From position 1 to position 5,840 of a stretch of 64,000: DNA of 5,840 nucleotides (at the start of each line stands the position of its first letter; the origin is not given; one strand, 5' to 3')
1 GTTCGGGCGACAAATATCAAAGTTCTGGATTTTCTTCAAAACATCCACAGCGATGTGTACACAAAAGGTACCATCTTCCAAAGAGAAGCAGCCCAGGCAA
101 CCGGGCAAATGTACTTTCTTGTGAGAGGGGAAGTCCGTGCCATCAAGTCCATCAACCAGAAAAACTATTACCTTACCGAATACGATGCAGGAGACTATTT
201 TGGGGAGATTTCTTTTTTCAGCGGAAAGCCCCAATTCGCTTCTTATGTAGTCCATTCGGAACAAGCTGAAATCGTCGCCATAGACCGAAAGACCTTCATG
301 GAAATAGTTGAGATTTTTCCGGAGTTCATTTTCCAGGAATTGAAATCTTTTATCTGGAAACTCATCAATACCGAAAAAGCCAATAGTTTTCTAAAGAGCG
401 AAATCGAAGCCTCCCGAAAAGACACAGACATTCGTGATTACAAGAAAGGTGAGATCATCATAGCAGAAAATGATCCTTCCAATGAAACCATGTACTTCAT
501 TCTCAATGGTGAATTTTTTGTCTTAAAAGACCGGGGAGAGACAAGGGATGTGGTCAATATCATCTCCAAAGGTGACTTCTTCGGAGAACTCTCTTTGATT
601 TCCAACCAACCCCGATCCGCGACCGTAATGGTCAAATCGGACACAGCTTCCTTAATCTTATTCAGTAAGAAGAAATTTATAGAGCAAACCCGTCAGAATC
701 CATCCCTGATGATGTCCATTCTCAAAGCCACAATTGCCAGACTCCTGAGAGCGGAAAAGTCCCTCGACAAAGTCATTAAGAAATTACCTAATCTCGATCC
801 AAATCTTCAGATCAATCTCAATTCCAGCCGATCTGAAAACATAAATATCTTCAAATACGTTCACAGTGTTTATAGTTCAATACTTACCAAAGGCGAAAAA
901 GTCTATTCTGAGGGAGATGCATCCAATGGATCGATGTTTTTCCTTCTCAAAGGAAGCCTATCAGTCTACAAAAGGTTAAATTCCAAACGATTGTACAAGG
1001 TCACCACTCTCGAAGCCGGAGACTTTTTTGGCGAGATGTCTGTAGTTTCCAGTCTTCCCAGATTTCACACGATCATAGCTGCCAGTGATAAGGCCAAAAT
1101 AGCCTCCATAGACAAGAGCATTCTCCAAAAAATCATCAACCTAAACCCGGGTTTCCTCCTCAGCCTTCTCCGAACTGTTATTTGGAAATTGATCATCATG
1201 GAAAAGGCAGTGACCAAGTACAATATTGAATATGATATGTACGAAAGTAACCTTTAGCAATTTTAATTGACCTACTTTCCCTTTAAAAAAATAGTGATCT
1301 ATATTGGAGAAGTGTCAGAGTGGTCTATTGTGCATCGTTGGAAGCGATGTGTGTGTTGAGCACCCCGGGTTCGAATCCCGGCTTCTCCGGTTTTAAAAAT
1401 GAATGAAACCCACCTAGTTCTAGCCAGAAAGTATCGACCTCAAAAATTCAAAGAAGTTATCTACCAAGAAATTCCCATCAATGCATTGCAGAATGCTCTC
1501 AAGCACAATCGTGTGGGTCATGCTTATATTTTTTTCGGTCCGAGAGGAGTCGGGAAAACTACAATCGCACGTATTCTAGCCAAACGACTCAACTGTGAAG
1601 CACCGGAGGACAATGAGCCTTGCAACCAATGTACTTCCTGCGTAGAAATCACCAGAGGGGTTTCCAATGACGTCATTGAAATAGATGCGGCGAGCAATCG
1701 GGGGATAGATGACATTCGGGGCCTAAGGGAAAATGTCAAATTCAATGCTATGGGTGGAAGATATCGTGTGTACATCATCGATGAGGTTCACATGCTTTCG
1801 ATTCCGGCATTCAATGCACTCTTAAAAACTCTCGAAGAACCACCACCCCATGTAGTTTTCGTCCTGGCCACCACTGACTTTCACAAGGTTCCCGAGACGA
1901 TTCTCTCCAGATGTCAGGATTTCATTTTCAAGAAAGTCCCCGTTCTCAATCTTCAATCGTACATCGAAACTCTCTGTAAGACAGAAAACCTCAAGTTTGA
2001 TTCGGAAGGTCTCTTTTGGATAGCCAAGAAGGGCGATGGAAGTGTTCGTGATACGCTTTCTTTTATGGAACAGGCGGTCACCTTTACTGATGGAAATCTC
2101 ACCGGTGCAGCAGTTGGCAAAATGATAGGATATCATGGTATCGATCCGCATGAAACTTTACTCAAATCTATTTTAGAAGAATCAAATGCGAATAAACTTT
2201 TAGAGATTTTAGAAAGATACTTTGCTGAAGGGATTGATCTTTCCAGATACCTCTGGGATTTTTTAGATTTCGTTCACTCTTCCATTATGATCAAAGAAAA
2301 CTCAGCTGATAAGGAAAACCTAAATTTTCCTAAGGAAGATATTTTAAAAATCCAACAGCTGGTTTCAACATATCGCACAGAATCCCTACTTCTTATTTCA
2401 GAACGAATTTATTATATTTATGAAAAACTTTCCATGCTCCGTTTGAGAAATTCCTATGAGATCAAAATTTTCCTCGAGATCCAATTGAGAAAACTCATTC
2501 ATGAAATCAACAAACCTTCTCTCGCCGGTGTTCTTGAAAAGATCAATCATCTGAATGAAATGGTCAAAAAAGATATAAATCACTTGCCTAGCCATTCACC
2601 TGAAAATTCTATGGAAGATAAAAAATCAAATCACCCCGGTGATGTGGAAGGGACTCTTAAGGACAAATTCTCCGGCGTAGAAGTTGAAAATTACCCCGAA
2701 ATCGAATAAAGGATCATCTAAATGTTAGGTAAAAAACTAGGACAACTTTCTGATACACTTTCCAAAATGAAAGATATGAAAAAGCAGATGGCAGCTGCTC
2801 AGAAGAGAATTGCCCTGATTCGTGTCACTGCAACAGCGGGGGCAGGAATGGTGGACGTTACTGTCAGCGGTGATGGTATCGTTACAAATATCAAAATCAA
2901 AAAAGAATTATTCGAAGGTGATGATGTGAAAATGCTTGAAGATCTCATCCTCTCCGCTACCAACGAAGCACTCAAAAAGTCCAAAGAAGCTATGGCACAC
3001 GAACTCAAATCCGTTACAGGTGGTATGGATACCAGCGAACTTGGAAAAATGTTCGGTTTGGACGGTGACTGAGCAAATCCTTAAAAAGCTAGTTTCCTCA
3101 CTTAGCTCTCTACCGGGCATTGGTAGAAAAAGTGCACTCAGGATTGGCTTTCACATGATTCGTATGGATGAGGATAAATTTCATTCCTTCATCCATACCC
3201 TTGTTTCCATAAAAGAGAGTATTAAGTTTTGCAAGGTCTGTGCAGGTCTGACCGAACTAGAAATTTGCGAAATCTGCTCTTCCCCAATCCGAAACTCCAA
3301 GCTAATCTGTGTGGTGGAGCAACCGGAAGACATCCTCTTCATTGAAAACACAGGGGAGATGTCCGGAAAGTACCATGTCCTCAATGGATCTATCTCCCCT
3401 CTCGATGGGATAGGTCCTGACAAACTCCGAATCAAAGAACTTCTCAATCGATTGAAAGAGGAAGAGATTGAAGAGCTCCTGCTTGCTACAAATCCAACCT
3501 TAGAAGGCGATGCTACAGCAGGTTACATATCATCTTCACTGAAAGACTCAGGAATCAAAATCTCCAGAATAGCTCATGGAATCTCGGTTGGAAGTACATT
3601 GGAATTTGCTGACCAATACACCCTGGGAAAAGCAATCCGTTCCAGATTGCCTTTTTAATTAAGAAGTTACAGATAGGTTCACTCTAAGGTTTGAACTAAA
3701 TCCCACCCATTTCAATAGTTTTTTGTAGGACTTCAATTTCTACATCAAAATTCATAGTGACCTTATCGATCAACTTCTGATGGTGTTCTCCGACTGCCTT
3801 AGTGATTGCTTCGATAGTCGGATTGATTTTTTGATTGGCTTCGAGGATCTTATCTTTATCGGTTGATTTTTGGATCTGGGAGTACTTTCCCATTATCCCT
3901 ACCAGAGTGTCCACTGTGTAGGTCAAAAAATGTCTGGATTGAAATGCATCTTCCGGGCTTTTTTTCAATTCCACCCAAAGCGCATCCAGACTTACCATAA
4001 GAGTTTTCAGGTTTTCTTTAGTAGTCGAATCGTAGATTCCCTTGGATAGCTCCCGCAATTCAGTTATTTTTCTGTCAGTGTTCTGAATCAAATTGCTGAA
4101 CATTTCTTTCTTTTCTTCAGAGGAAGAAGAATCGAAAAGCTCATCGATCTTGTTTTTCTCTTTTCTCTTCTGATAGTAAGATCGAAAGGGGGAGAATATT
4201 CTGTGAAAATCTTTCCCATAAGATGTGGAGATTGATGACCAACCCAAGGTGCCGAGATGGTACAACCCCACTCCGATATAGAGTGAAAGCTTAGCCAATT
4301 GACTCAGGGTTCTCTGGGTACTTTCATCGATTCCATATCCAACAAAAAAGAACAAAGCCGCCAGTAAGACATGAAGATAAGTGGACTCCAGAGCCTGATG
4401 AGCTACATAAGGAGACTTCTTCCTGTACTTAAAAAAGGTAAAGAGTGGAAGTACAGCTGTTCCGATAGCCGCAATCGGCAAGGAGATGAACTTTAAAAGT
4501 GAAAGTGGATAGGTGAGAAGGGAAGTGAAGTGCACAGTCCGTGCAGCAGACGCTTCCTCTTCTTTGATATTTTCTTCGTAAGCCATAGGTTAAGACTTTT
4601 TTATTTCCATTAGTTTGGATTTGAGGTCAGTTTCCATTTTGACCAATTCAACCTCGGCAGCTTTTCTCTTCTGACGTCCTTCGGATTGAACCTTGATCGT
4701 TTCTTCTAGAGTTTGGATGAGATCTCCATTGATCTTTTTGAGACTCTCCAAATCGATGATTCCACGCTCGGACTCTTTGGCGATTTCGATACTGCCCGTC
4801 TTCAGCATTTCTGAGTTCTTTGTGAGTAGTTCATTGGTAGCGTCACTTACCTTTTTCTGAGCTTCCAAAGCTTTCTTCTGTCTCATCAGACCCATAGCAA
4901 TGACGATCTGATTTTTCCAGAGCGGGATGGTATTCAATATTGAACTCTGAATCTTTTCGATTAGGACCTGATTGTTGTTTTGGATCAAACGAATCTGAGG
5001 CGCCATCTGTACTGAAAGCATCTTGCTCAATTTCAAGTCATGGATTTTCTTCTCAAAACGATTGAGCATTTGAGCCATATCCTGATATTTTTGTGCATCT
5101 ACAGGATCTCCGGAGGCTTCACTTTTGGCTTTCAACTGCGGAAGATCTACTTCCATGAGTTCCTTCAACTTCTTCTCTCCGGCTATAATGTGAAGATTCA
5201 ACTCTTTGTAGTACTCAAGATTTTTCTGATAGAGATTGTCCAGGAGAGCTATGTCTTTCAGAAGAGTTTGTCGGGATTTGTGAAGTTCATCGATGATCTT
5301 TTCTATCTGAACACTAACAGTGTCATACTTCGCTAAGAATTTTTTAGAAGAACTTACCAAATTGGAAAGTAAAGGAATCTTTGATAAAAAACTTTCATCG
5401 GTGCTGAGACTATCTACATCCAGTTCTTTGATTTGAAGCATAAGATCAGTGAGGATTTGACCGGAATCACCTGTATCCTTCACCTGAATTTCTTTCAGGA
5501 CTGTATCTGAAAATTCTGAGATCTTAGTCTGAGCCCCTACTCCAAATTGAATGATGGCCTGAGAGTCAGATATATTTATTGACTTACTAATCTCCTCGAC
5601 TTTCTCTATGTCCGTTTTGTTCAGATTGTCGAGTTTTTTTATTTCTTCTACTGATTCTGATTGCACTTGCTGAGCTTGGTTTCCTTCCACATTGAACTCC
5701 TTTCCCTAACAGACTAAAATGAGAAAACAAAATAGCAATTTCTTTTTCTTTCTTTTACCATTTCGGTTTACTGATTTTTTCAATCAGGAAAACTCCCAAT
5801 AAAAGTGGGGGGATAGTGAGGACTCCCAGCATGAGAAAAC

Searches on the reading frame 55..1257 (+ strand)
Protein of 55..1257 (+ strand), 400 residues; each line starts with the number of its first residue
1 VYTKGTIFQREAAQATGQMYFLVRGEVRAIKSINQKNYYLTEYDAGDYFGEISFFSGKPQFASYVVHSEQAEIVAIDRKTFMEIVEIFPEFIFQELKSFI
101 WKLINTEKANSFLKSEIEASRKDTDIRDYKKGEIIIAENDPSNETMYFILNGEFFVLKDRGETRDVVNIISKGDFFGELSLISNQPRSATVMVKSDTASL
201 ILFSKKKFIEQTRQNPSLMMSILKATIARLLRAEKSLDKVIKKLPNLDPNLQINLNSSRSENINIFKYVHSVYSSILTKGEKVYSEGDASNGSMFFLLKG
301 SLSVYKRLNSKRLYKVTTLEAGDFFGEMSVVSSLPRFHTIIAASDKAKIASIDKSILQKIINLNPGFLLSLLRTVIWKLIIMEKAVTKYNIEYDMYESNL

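Call 27: find_encoding_contigs(protein=window:55-1257:+, flank=10000, max_places=3)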
Protein window:55-1257:+ (400 aa): no gene with exactly this product is on record in the collection.

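Call 68: search_protein_families(library=pfam, proteins=[window:55-1257:+], max_evalue=0.00001)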
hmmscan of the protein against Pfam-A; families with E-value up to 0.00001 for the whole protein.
window:55-1257:+ (400 aa): 1 family
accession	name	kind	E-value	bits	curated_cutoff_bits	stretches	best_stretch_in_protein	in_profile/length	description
PF00027.35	cNMP_binding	-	1.6e-49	166.2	27.5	3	127-214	2-88/89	Cyclic nucleotide-binding domain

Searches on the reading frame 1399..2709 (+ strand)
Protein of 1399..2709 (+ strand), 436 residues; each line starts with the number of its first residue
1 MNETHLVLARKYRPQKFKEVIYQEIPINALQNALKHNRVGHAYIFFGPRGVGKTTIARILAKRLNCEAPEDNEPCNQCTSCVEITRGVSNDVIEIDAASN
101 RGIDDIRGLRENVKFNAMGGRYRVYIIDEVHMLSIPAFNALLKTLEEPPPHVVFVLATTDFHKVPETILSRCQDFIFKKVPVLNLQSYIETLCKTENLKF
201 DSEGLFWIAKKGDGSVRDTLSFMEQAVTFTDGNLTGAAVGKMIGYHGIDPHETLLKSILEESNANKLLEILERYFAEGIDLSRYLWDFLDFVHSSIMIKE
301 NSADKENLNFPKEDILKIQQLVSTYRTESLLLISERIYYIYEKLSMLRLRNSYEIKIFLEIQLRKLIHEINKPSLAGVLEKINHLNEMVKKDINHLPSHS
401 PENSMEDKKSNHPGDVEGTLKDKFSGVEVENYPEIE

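Call 68: search_protein_families(library=pfam, proteins=[window:1399-2709:+], max_evalue=0.00001)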
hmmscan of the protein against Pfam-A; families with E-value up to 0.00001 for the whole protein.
window:1399-2709:+ (436 aa): 5 families
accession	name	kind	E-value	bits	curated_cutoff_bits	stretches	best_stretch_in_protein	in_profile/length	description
PF13177.12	DNA_pol3_delta2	-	1.5e-46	158.8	27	1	23-180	2-160/161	DNA polymerase III, delta subunit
PF00004.35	AAA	-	2.2e-12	48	21.2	1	44-178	2-129/131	ATPase family associated with various cellular activities (AAA)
PF22608.2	DNAX_ATPase_lid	-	5.2e-10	39.4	27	1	186-232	3-49/49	DNA polymerase III clamp loader subunit, ATPase lid domain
PF12169.13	DNA_pol3_gamma3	-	4.2e-07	30.3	24.4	1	235-369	2-130/143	DNA polymerase III subunits gamma and tau domain III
PF13401.12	AAA_22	-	1.1e-06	29.5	27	1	43-155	8-121/130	AAA domain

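Call 75: find_encoding_contigs(protein=window:1399-2709:+, flank=10000, max_places=2)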
Protein window:1399-2709:+ (436 aa): 3 contigs read that carry it; 2 places shown.
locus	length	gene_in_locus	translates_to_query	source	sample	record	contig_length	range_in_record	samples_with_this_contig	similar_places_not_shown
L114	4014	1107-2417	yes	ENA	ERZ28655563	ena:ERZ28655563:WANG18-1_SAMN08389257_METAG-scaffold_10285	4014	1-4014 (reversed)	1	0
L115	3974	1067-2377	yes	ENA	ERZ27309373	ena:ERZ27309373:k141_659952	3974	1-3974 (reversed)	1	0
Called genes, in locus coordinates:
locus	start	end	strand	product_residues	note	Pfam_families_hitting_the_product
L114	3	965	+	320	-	?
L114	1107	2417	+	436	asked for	PF13177:DNA_pol3_delta2, PF13401:AAA_22 (weak), PF00004:AAA, PF07728:AAA_5 (faint), PF22608:DNAX_ATPase_lid, PF12169:DNA_pol3_gamma3 (weak)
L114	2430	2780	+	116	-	PF02575:YbaB_DNA_bd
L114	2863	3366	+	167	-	PF02132:RecR_ZnF (weak), PF01751:Toprim, PF13662:Toprim_4, PF21175:RecR_C (weak)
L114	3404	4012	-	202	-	?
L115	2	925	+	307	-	?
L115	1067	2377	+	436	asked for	PF13177:DNA_pol3_delta2, PF13401:AAA_22 (weak), PF00004:AAA, PF07728:AAA_5 (faint), PF22608:DNAX_ATPase_lid, PF12169:DNA_pol3_gamma3 (weak)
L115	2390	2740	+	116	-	PF02575:YbaB_DNA_bd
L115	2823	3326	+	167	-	PF02132:RecR_ZnF (weak), PF01751:Toprim, PF13662:Toprim_4, PF21175:RecR_C (weak)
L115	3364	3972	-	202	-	?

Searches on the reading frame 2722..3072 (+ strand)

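Call 68: search_protein_families(library=pfam, proteins=[window:2722-3072:+], max_evalue=0.00001)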
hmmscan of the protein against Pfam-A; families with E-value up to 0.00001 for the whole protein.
window:2722-3072:+ (116 aa): 1 family
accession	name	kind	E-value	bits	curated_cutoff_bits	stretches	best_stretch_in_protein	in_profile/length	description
PF02575.21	YbaB_DNA_bd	-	5.5e-28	97.4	25.5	1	14-102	2-90/91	YbaB/EbfC DNA-binding family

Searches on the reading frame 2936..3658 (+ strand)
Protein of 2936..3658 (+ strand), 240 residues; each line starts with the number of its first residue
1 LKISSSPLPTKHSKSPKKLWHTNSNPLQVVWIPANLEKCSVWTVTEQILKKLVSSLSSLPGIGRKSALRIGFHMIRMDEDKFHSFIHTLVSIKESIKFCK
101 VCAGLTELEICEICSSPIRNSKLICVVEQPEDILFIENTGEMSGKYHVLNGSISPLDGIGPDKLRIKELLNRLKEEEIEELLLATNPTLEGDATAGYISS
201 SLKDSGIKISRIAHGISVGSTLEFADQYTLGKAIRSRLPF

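Call 68: search_protein_families(library=pfam, proteins=[window:2936-3658:+], max_evalue=0.00001)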
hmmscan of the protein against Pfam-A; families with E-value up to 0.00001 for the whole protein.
window:2936-3658:+ (240 aa): 5 families
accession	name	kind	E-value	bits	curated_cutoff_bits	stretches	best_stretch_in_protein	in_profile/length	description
PF13662.12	Toprim_4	-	5.4e-23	81.4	25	1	123-213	2-85/85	Toprim domain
PF21176.3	RecR_HhH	-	3.6e-11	43.1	27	1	50-90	2-42/45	RecR, helix-hairpin-helix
PF01751.28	Toprim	-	5.7e-09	36.5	23.1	1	124-210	2-94/96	Toprim domain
PF02132.21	RecR_ZnF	-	4.4e-07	30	22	1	96-116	1-21/21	RecR, Cys4-zinc finger domain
PF21175.2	RecR_C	-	3.2e-06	26.9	22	1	215-237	1-23/24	RecR, C-terminal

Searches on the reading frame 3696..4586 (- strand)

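Call 68: search_protein_families(library=pfam, proteins=[window:3696-4586:-], max_evalue=0.00001)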
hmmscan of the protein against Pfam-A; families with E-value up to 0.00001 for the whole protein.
window:3696-4586:- (296 aa): 1 family
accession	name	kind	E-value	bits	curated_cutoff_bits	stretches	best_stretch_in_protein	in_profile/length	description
PF10112.14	Halogen_Hydrol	-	8.6e-13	49.1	29.8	1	136-287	40-191/191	5-bromo-4-chloroindolyl phosphate hydrolysis protein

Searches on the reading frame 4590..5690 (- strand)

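Call 68: search_protein_families(library=pfam, proteins=[window:4590-5690:-], max_evalue=0.00001)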
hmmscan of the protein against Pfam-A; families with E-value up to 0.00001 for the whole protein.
window:4590-5690:- (366 aa): 1 family
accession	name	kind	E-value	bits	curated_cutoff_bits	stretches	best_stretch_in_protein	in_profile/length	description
PF05816.16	TelA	-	1.5e-121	406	30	1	31-361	1-331/332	Toxic anion resistance protein (TelA)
